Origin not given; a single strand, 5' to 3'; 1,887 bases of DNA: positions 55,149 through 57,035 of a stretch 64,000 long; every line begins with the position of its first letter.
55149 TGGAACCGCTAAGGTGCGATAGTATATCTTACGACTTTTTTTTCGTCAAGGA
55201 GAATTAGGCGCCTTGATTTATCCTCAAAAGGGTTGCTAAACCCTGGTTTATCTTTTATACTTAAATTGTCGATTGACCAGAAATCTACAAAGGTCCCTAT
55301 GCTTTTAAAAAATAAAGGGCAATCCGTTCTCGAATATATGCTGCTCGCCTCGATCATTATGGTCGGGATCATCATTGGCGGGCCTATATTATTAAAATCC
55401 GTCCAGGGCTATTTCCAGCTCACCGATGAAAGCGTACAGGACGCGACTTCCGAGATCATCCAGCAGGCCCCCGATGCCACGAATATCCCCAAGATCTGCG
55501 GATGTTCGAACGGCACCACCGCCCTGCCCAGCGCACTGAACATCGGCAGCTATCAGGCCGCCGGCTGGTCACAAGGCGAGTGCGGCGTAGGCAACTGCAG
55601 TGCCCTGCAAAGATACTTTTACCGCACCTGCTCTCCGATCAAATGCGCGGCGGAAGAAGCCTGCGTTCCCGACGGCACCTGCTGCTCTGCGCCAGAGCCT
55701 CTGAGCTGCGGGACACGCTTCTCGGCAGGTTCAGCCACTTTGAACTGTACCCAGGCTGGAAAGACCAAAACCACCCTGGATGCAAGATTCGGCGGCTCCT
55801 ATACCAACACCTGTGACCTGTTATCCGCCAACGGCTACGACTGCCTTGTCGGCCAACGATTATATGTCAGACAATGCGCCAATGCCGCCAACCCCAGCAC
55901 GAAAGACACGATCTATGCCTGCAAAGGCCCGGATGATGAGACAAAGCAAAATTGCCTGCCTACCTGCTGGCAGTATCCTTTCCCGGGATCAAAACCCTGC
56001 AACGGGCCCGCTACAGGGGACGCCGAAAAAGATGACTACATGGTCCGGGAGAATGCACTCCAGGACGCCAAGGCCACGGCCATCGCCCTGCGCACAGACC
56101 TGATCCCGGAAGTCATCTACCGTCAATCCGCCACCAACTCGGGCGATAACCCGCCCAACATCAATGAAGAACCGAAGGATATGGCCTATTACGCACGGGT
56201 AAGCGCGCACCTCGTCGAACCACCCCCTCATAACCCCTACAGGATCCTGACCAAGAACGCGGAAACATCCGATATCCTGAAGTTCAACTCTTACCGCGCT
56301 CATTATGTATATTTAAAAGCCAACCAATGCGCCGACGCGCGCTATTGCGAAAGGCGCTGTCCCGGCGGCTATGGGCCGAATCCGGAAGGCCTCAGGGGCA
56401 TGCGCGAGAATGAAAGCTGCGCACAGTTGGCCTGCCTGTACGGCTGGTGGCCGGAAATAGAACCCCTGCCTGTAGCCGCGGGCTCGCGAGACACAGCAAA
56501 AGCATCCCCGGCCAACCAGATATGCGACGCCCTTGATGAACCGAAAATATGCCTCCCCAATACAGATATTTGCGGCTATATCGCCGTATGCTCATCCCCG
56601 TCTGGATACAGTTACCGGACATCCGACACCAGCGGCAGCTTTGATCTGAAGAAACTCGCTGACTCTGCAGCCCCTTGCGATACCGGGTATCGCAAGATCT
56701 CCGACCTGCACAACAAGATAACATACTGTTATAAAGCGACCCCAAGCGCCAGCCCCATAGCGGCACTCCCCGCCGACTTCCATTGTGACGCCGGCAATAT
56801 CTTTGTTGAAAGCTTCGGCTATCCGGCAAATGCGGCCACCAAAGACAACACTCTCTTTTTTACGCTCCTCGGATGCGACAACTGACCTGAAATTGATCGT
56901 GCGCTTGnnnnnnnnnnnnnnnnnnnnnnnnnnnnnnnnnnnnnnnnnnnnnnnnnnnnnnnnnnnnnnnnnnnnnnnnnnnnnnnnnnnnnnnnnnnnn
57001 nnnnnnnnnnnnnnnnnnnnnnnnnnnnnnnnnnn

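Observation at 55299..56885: A 528-aa cysteine-rich protein carrying an Flp/type-IV-pilin-type leader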

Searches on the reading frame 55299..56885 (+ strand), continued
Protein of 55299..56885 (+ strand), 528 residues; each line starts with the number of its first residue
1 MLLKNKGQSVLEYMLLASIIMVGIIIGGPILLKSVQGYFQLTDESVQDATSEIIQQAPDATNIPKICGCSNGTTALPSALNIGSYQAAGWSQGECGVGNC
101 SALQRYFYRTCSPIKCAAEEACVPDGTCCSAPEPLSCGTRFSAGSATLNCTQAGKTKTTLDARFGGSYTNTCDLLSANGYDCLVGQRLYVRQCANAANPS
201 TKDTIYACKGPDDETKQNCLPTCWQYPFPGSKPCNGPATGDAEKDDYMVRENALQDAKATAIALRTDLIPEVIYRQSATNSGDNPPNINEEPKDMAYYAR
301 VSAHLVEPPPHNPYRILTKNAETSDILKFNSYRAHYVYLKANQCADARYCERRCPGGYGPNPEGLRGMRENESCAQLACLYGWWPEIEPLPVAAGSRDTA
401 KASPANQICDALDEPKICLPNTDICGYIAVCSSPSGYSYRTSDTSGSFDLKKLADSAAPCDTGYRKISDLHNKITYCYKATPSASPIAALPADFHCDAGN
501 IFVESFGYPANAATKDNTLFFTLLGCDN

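Call 101: find_encoding_contigs(protein=P0012, flank=10000, max_places=1)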
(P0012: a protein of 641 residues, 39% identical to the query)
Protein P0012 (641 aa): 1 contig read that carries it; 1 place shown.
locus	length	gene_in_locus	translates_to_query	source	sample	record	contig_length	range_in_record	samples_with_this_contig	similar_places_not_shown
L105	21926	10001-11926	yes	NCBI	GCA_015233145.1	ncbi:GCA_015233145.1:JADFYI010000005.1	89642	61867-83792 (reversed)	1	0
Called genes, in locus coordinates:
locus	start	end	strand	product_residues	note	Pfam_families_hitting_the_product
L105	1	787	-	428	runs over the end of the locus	PF12704:MacB_PCD, PF02687:FtsX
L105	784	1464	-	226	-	PF02463:SMC_N (faint), PF00005:ABC_tran, PF13304:AAA_21 (faint)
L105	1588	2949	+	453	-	PF06980:DUF1302, PF14052:Caps_assemb_Wzi (weak)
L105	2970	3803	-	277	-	PF21926:FeeM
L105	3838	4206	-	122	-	PF07238:PilZ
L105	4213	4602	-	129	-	PF07238:PilZ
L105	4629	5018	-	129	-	PF00072:Response_reg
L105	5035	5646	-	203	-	PF01553:Acyltransferase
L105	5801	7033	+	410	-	PF00232:Glyco_hydro_1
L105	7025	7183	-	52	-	PF19451:DUF5989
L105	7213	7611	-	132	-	-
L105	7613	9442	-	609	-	PF02543:Carbam_trans_N, PF16861:Carbam_trans_C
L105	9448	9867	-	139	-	PF00571:CBS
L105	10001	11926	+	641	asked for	-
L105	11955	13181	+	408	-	PF04101:Glyco_tran_28_C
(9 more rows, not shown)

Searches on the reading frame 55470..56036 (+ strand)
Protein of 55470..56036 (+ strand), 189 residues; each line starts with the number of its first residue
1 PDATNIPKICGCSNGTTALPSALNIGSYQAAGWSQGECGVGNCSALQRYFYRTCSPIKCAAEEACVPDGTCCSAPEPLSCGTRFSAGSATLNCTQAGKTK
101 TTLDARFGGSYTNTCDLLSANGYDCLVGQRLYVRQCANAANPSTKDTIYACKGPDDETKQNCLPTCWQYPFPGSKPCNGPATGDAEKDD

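Call 60: predict_structure(alignment_id=A4)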
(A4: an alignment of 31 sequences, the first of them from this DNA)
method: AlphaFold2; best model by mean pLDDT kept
length: 189 residues; sequences in the alignment: 31
mean_pLDDT: 82.5   pTM: 0.72
mean pLDDT of the five models: 82.5, 82.2, 81.9, 81.9, 78.9
residues with pLDDT >= 90: 89; 70-90: 53; 50-70: 41; < 50: 6
segments of 3 or more residues with pLDDT < 50: 185-189
pLDDT, mean of each block of 10 residues (from residue 1): 65 78 91 95 97 85 95 96 74 69 93 83 88 96 96 86 69 61 49
secondary structure, 60 per line:
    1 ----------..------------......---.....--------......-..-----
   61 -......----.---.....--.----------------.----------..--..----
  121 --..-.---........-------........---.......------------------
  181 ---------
elements in order: H25-30 E34-38 E47-52 E62-67 E76-80 E130-137 E145-152 H156-162

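Call 87: fold_search(model_id=the predicted structure, library=pdb)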
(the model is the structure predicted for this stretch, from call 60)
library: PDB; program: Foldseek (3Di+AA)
matches with E <= 10: 139; with E <= 0.001: 0
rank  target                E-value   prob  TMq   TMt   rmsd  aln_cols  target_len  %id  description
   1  4m03                  8.4e-01  0.03  0.13  0.15  15.2       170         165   15  C-terminal fragment(residues 576-751) of binding region of SraP (released 2014-06-18)
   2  3hqc                  1.1e+00  0.07  0.16  0.21  17.4       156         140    8  Crystal structure of Phosphotyrosine-binding domain from the Human Tensin-like C1 domain-containing phosphatase (TENC1) (released 2009-07-21)
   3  7p8y_C                1.1e+00  0.04  0.12  0.20  21.1       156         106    8  Short wilavidin apo form (released 2021-11-17)
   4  5fn7_A                1.2e+00  0.03  0.14  0.15  13.1       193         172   10  Crystal structure of human CD45 extracellular region, domains d1-d2 (released 2016-03-23)
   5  6s5y_A                1.3e+00  0.03  0.12  0.14  13.8       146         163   10  Structure of tandemly arrayed consecutive Rib domains (Rib2R) from Group B Streptococcal species Streptococcus agalact (released 2019-12-11)
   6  8zqc_A                1.5e+00  0.04  0.14  0.04  18.7       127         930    9  Cryo-EM structure of Cas12X2 with crRNA and Target DNA (released 2025-06-04)
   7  7p8y_A                1.5e+00  0.03  0.12  0.19  21.1       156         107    8  Short wilavidin apo form (released 2021-11-17)
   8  7oc9                  1.6e+00  0.03  0.12  0.16  19.7       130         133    8  Structure of Bdellovibrio bacteriovorus Bd0675 (released 2021-05-05)
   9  5szr_B                1.7e+00  0.03  0.15  0.09  11.8       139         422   12  Protocadherin Gamma B2 extracellular cadherin domains 3-6 (released 2016-10-19)
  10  7ouq_B                1.9e+00  0.02  0.12  0.18  23.7       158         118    8  wilavidin biotin complex (released 2021-11-17)
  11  1a3y_A                2.0e+00  0.03  0.11  0.14  15.3       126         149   10  ODORANT BINDING PROTEIN FROM NASAL MUCOSA OF PIG (released 1999-02-16)
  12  1a3y_B                2.0e+00  0.02  0.11  0.14  15.5       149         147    9  ODORANT BINDING PROTEIN FROM NASAL MUCOSA OF PIG (released 1999-02-16)
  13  2mj7_MODEL_1_A        2.2e+00  0.04  0.13  0.16  17.5       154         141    6  Solution NMR structure of beta-adaptin appendage domain of human adaptor protein complex 4 subunit beta, North (released 2014-01-29)
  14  5l8i_B                2.5e+00  0.02  0.12  0.16  19.8       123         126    9  crystal structure of human FABP6 apo-protein (released 2016-08-24)
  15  6ey4                  2.6e+00  0.01  0.11  0.05  16.6       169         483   11  Periplasmic domain (residues 36-513) of GldM (released 2018-02-07)
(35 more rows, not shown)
